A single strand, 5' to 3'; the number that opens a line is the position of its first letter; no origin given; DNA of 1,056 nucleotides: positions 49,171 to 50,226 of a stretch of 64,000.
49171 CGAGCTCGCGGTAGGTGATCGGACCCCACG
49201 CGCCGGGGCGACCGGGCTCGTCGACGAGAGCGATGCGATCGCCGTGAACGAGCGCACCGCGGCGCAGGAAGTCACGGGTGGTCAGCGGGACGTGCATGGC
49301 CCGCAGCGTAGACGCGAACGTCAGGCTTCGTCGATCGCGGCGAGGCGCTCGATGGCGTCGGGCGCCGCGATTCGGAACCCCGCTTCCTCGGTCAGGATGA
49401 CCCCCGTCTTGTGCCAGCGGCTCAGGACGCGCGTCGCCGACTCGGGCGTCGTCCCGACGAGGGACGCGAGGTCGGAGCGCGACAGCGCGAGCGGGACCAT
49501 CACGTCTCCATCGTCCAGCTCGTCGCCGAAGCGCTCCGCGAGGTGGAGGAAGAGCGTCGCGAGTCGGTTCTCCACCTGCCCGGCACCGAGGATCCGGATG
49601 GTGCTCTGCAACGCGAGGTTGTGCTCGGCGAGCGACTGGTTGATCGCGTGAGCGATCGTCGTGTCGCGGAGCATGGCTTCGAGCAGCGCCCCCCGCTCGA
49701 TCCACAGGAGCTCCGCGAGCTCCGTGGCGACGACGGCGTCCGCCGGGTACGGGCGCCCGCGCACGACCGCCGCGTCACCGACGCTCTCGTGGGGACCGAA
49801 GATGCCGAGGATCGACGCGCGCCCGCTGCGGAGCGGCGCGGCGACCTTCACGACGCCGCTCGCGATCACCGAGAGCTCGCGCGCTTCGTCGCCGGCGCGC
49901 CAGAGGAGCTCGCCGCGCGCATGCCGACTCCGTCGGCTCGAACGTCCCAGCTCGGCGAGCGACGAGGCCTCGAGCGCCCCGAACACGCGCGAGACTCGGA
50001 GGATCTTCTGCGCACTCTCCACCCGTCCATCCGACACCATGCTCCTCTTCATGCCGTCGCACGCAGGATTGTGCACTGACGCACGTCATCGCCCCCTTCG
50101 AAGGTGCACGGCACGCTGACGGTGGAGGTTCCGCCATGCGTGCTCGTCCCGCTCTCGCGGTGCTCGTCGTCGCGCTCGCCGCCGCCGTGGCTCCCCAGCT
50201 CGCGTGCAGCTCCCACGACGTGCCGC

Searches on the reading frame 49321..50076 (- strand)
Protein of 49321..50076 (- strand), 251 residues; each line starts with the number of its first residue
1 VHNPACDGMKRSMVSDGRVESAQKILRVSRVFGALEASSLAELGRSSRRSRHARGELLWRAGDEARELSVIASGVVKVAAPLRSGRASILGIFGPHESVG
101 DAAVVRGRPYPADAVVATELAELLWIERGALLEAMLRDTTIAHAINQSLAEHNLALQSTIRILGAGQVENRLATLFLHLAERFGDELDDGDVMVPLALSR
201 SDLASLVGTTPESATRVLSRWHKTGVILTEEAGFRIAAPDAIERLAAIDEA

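Call 3: search_protein_families(library=pfam, proteins=[window:49321-50076:-], max_evalue=0.01)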
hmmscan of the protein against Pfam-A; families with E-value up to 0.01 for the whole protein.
window:49321-50076:- (251 aa): 3 families
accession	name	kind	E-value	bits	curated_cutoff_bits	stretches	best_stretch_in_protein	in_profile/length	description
PF00027.35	cNMP_binding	-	2.1e-15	56.9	27.5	1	52-137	4-88/89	Cyclic nucleotide-binding domain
PF13545.12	HTH_Crp_2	-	9.4e-15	54.8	27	1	171-244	2-69/70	Crp-like helix-turn-helix domain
PF00325.26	Crp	-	3.8e-09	36.6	21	1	196-227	1-32/32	Bacterial regulatory proteins, crp family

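Call 4: search_protein_families(library=ncbifam, proteins=[window:49321-50076:-], max_evalue=0.01)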
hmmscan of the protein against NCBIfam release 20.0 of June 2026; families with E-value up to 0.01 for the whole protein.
window:49321-50076:- (251 aa): 13 families
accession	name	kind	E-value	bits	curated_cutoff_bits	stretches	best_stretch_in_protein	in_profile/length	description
NF006901.0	PRK09392.1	equivalog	3e-15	56.2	211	1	25-247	8-222/236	transcriptional activator FtrB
NF053664.1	TransRegPtrACyano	equivalog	5.1e-14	52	300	1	68-230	30-183/196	Crp/Fnr family transcriptional regulator PtrA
NF050806.1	TransRegFixKCaul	equivalog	7.2e-12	45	300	1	40-228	16-195/215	transcriptional regulator FixK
NF050815.1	TransActFtrBCaul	equivalog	6.8e-11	41.9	300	1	26-249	9-226/251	transcriptional activator FtrB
NF008365.0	PRK11161.1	subfamily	1.2e-10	41.1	228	1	48-247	48-244/250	fumarate/nitrate reduction transcriptional regulator Fnr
NF045989.1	TransRegFnrLRhodb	equivalog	1.7e-10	40.6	300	1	26-231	15-219/245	transcriptional regulator FnrL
NF008732.0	PRK11753.1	equivalog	8.3e-09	35.2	266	1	43-229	19-203/214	cAMP-activated global transcriptional regulator CRP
NF052518.1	TransRegLdrP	equivalog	2.1e-08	34.4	300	1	51-231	3-173/195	transcriptional regulator LdrP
NF041163.2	encap_f2b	equivalog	4e-07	29.5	400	1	24-174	72-226/450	family 2B encapsulin nanocompartment shell protein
NF010499.0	PRK13918.1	equivalog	1.2e-06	28.1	274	1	55-246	20-201/205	CRP/FNR family transcriptional regulator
TIGR03697.1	NtcA_cyano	equivalog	5.4e-06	26.3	244.95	1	60-228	6-174/193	global nitrogen regulator NtcA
NF058543.1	ActPatMycb56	equivalog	2e-05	23.6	460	1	31-137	3-106/317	acetyltransferase Pat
TIGR03896.1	cyc_nuc_ocin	subfamily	4.3e-05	23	161.05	1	54-164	15-129/317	bacteriocin-type transport-associated protein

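Call 84: search_solved_structures(query=window:49321-50040:-, max_evalue=0.001)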
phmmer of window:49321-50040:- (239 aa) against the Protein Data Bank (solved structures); distinct sequences matched with E-value up to 0.001: 31.
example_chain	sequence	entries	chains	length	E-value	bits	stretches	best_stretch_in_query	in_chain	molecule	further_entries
7ets_A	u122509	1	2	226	1.2e-15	61.2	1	29-218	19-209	Crp/Fnr family transcriptional regulator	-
3d0s_A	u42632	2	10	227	9.6e-15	58.2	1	12-227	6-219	TRANSCRIPTIONAL REGULATORY PROTEIN | PROBABLE TRANSCRIPTIONAL REGULATORY PROTEIN (PROBABLY CRP/ FNR-FAMILY)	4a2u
3mzh_A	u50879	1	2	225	1.1e-14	58.1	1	12-227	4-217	PROBABLE TRANSCRIPTIONAL REGULATORY PROTEIN (PROBABLY CRP/FNR-FAMILY)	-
3i54_A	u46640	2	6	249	1.1e-14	58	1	12-227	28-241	Transcriptional regulator, Crp/Fnr family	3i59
3h3u_A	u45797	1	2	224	1.1e-14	57.9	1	12-227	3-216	PROBABLE TRANSCRIPTIONAL REGULATORY PROTEIN (PROBABLY CRP/FNR-FAMILY)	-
3r6s_A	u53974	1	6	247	1.3e-14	57.8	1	6-221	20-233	transcription regulator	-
4byy_A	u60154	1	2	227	2.8e-14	56.7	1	8-221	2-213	TRANSCRIPTIONAL REGULATOR, CRP/FNR FAMILY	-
4cyd_A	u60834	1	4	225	9.7e-14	54.9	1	11-221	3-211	PROBABLE TRANSCRIPTION REGULATOR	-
3h3z_A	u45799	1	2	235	2.2e-12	50.5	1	13-216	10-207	Cyclic nucleotide-binding protein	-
3fx3_A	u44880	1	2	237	2.2e-12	50.5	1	13-216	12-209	Cyclic nucleotide-binding protein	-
2pqq_A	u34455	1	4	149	2.5e-09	40.5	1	12-123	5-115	Putative transcriptional regulator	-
7pza_A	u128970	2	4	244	9.7e-09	38.6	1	16-215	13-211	Putative cAMP-binding protein-catabolite gene activator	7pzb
9qlt_A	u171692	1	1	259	1e-08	38.5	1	26-234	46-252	FNR type regulator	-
9qly_A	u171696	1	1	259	1.2e-08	38.3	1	26-234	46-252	FNR type regulator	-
9qll_A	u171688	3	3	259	2.4e-08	37.3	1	26-234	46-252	FNR type regulator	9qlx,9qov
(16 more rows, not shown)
